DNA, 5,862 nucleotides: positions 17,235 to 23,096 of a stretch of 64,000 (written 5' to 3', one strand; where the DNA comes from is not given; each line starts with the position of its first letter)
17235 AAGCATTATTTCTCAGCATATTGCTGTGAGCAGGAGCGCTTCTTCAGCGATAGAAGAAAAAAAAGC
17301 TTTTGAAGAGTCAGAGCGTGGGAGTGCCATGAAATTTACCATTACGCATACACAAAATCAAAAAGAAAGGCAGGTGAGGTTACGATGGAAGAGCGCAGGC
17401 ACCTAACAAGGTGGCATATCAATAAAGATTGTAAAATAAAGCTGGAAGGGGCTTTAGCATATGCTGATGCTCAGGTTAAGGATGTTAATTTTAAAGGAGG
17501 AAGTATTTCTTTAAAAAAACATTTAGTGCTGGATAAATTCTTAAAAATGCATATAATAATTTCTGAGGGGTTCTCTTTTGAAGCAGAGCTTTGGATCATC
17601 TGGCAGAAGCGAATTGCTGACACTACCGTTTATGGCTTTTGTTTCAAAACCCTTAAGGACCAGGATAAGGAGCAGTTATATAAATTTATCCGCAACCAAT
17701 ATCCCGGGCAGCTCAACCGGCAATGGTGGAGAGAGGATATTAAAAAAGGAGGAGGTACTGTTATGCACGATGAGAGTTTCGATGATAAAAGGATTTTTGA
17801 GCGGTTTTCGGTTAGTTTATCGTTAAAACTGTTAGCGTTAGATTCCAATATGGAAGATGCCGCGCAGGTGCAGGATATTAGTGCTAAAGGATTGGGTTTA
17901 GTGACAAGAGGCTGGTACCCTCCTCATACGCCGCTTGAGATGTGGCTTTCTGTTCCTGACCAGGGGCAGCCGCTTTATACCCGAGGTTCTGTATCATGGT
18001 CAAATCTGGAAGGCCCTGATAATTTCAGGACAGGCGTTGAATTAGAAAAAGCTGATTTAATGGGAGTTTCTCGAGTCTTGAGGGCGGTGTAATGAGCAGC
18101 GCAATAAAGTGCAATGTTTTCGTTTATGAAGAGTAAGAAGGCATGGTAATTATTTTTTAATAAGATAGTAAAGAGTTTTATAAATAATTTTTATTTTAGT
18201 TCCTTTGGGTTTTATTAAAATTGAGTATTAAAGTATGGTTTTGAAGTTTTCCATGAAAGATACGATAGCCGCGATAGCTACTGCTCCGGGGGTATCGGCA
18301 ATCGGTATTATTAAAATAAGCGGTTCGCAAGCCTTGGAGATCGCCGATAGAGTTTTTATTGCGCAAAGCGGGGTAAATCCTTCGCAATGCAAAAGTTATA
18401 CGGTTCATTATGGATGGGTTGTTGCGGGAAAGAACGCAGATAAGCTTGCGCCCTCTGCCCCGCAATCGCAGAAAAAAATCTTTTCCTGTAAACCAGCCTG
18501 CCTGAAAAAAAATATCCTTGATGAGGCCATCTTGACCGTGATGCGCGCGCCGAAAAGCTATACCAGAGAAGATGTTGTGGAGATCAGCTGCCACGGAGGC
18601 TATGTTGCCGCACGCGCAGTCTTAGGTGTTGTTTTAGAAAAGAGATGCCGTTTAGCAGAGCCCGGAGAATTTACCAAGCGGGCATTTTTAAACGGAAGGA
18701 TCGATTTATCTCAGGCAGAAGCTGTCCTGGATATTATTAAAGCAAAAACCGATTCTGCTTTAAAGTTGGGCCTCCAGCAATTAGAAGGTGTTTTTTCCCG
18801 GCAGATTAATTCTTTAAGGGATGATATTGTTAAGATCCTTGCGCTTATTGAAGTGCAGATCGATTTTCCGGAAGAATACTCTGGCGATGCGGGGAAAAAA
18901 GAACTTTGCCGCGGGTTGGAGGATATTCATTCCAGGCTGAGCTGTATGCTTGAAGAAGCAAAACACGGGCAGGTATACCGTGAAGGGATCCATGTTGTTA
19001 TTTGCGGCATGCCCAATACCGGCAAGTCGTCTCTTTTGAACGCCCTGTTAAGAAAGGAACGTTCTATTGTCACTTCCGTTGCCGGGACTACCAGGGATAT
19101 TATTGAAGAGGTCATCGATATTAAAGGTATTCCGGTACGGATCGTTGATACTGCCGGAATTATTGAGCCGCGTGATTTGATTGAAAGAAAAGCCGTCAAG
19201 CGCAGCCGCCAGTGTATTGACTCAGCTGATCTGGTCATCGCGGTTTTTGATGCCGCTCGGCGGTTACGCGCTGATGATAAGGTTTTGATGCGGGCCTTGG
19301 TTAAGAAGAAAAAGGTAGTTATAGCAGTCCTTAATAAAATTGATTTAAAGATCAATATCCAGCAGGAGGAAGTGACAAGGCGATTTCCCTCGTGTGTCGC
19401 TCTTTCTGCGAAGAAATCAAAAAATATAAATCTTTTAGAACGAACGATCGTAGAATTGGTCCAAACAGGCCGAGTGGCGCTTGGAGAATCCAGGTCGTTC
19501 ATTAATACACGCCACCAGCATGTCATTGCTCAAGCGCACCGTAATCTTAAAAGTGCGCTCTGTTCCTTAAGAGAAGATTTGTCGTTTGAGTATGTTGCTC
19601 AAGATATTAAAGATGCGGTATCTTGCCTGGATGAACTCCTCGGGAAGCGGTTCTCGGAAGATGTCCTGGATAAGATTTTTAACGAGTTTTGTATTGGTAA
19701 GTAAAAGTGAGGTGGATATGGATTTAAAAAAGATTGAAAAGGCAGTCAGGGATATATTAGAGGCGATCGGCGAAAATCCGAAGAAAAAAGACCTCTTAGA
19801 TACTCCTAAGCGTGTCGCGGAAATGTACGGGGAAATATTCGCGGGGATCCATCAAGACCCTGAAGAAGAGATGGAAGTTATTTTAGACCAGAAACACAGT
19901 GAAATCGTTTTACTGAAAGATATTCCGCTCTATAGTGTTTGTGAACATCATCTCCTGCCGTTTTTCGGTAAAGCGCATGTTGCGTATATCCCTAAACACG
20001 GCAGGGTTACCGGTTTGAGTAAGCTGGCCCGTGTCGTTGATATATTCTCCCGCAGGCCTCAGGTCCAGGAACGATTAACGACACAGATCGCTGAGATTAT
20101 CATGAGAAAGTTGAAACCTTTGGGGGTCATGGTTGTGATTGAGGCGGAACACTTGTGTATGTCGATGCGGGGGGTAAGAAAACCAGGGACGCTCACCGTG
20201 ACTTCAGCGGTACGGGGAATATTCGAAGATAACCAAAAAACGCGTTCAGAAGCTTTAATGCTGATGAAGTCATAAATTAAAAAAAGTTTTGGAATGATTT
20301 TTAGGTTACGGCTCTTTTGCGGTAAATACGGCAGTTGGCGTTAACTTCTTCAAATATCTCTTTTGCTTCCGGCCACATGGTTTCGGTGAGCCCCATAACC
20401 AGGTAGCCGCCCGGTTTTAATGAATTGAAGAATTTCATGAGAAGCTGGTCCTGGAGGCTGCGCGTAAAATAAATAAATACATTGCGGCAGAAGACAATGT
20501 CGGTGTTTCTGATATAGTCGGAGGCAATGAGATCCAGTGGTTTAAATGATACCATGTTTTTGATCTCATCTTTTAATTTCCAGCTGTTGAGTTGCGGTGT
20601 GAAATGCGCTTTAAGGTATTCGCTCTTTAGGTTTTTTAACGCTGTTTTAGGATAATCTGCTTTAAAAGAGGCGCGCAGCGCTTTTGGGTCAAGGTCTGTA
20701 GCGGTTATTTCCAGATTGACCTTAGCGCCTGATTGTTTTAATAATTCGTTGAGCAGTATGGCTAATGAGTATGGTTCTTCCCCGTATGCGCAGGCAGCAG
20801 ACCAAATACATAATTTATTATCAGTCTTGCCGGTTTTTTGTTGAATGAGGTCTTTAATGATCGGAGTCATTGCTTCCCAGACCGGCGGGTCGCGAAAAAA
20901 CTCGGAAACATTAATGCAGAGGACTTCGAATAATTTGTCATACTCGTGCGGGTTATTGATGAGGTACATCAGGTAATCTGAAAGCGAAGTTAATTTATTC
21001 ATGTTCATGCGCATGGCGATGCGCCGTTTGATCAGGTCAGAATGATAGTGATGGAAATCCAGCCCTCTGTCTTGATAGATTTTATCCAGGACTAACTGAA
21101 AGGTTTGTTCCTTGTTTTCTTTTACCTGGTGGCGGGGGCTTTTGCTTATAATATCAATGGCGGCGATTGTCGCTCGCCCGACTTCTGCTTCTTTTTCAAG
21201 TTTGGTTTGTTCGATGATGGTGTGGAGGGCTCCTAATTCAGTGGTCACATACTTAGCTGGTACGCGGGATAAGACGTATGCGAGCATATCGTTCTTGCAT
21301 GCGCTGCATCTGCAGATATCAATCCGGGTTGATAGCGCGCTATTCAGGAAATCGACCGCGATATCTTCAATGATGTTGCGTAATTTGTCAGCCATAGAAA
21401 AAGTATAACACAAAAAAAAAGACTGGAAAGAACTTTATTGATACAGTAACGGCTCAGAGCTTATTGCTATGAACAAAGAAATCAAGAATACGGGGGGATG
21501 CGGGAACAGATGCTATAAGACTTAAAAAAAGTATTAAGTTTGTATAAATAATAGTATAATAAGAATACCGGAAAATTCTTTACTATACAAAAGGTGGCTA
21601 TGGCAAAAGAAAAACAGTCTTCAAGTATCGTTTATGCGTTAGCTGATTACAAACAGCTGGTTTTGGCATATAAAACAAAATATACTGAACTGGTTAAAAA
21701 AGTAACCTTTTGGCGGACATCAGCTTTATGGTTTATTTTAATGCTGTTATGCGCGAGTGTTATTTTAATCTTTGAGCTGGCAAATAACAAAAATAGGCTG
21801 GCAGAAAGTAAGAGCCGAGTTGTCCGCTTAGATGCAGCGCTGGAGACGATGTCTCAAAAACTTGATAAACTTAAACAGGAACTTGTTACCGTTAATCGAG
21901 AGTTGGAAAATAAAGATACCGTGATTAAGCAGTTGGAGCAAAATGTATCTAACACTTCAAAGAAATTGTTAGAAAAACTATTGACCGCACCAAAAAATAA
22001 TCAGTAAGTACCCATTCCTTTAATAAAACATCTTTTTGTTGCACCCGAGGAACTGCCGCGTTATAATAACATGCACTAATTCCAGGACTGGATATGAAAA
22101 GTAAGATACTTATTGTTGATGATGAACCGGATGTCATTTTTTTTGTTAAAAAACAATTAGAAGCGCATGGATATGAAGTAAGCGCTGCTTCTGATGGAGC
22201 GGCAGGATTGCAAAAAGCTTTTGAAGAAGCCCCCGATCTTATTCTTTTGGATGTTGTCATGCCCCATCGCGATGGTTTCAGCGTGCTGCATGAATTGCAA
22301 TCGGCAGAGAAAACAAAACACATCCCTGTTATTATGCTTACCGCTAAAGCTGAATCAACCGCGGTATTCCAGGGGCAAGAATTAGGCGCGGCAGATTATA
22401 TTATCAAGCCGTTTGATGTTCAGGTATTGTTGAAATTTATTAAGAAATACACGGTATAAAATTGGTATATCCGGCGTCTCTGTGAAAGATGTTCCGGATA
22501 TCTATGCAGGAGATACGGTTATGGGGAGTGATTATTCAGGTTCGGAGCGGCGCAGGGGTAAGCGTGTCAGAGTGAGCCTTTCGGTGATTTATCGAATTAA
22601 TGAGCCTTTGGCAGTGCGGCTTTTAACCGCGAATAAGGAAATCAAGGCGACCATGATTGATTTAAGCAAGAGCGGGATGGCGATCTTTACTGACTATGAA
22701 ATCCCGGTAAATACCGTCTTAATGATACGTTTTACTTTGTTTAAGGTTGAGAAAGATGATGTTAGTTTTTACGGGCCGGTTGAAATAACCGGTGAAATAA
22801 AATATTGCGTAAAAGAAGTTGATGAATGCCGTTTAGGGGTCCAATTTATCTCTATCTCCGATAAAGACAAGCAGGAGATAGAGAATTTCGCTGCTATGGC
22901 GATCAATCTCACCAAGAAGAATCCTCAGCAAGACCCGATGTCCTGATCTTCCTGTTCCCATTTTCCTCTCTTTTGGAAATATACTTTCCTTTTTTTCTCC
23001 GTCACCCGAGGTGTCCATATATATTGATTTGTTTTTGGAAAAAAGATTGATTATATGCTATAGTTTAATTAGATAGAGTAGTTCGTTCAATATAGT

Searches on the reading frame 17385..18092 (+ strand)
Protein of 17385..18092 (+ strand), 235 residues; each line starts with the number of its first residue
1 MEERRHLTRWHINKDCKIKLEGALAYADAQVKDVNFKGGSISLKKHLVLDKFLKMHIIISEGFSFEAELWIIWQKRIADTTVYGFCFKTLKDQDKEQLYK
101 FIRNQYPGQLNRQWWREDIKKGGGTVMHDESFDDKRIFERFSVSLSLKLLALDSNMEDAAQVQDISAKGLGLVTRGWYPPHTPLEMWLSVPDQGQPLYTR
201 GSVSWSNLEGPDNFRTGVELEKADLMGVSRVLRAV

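Call 67: search_protein_families(library=pfam, proteins=[window:17385-18092:+], max_evalue=0.00001)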
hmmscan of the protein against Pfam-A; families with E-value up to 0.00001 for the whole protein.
window:17385-18092:+ (235 aa): 1 family
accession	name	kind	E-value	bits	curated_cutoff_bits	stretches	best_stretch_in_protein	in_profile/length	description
PF07238.19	PilZ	-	7.1e-16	58.8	22.5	2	135-222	2-87/102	PilZ domain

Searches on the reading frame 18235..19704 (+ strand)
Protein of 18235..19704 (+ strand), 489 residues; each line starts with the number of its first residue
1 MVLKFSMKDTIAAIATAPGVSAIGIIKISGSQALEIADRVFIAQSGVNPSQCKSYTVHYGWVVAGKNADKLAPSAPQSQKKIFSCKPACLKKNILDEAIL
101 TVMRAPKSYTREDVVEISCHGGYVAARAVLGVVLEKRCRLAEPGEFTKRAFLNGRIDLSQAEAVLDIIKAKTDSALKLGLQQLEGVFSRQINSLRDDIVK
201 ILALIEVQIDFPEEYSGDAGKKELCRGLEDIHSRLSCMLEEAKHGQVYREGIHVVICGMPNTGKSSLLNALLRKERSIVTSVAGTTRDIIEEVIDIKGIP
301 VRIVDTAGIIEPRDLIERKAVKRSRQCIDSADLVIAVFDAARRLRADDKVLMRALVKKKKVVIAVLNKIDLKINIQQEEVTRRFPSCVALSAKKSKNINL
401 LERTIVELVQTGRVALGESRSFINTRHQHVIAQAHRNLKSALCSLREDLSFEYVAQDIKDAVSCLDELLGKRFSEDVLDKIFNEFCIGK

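Call 67: search_protein_families(library=pfam, proteins=[window:18235-19704:+], max_evalue=0.00001)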
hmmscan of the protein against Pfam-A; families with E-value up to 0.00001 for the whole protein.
window:18235-19704:+ (489 aa): 5 families
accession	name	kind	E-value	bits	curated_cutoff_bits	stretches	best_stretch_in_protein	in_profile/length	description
PF12631.12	MnmE_helical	-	1.2e-50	173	40.1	1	158-486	1-211/211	MnmE helical domain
PF10396.14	TrmE_N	-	2.8e-39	134.4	29.8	1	10-155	1-117/117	GTP-binding protein TrmE N-terminus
PF01926.29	MMR_HSR1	-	3.2e-26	92.1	21.9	1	253-368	1-113/113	50S ribosome-binding GTPase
PF02421.24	FeoB_N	-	1.2e-12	48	27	1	253-404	2-155/156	Ferrous iron transport protein B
PF00350.29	Dynamin_N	-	2e-08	34.9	27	0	254-290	1-36/168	Dynamin family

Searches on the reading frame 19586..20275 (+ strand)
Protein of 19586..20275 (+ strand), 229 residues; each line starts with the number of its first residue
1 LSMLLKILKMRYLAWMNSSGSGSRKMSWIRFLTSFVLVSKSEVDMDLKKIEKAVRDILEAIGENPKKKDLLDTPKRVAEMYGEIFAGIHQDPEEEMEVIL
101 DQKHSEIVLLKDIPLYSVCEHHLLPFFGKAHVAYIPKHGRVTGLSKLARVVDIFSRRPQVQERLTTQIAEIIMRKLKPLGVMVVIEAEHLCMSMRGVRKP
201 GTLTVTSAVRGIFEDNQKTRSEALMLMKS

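Call 99: search_protein_families(library=pfam, proteins=[window:19586-20275:+], max_evalue=0.00001)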
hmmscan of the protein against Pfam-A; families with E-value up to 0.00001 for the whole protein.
window:19586-20275:+ (229 aa): 1 family
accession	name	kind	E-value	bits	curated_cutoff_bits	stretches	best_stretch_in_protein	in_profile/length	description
PF01227.27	GTP_cyclohydroI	-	2e-77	259.1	27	1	50-227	1-178/179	GTP cyclohydrolase I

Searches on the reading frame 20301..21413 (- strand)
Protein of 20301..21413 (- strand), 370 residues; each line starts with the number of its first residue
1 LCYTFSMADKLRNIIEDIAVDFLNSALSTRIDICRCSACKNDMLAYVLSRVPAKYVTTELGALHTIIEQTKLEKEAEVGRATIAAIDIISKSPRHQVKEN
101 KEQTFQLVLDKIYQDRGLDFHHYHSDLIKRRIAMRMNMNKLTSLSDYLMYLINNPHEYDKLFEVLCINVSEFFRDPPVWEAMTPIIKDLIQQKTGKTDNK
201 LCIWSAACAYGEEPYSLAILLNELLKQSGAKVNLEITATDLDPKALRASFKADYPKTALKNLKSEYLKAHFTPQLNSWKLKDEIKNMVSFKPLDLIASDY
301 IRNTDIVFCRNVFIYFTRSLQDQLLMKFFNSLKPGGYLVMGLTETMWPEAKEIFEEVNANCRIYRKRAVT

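Call 99: search_protein_families(library=pfam, proteins=[window:20301-21413:-], max_evalue=0.00001)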
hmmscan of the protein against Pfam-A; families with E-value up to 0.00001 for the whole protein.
window:20301-21413:- (370 aa): 3 families
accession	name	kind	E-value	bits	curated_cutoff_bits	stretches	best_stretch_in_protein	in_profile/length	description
PF01739.24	CheR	-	1.3e-49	168.7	27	1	168-359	1-191/195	CheR methyltransferase, SAM binding domain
PF10719.14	ComFB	-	1.6e-14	54.2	25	1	12-93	1-83/83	Late competence development protein ComFB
PF03705.20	CheR_N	-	2.1e-12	47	27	1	105-155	3-53/53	CheR methyltransferase, all-alpha domain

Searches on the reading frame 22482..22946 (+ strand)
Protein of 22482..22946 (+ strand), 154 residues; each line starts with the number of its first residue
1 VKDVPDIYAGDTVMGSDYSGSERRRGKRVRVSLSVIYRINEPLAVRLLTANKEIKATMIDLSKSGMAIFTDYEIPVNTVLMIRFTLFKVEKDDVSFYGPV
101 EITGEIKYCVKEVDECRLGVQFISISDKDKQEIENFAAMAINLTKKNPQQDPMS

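Call 99: search_protein_families(library=pfam, proteins=[window:22482-22946:+], max_evalue=0.00001)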
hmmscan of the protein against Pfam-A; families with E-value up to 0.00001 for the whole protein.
window:22482-22946:+ (154 aa): 1 family
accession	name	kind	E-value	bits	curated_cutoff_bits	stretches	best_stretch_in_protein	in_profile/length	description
PF07238.19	PilZ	-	5.7e-14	52.7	22.5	1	23-136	2-99/102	PilZ domain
